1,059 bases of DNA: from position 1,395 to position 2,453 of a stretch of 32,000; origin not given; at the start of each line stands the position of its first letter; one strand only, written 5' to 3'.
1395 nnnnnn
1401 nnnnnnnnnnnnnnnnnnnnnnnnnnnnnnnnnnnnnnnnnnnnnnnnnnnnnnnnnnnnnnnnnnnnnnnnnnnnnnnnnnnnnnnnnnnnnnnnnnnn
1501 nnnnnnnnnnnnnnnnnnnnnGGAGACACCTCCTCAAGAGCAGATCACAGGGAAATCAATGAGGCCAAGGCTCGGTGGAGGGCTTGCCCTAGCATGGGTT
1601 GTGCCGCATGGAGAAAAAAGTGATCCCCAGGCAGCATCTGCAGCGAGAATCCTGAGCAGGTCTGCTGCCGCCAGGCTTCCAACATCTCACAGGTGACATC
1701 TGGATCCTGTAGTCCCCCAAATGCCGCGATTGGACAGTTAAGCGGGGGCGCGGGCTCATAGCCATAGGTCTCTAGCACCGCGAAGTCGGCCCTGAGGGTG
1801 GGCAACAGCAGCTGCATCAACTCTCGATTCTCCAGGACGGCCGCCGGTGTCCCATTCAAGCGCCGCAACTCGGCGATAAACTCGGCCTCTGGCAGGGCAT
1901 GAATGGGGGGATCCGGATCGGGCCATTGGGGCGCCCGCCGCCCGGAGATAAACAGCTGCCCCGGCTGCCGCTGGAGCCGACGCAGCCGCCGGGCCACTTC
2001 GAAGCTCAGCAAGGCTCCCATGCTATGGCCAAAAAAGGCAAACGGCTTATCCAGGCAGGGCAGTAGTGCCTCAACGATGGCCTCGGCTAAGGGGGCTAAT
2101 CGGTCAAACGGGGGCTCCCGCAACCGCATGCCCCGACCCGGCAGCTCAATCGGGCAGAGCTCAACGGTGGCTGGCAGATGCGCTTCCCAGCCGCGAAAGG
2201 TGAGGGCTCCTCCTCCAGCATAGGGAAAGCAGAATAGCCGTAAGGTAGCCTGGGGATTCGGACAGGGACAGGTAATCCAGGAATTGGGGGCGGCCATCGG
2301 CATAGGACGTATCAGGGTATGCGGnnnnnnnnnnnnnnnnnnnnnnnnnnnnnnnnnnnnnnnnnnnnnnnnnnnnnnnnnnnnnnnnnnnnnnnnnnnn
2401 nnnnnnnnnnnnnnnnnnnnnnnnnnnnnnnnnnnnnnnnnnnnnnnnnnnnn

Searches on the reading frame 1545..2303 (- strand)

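Call 6: search_protein_families(library=pfam, proteins=[window:1545-2303:-], max_evalue=0.01)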
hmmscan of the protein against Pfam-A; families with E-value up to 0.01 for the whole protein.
window:1545-2303:- (252 aa): 3 families
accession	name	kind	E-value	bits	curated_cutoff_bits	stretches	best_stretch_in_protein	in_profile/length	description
PF00975.26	Thioesterase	-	1.5e-52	179.5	26.4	1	22-236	2-216/226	Thioesterase domain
PF12697.13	Abhydrolase_6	-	6.6e-08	33.9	26.3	1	38-233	19-208/217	Alpha/beta hydrolase family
PF00561.26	Abhydrolase_1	-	0.0074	16.4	25.8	0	69-107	52-90/245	alpha/beta hydrolase fold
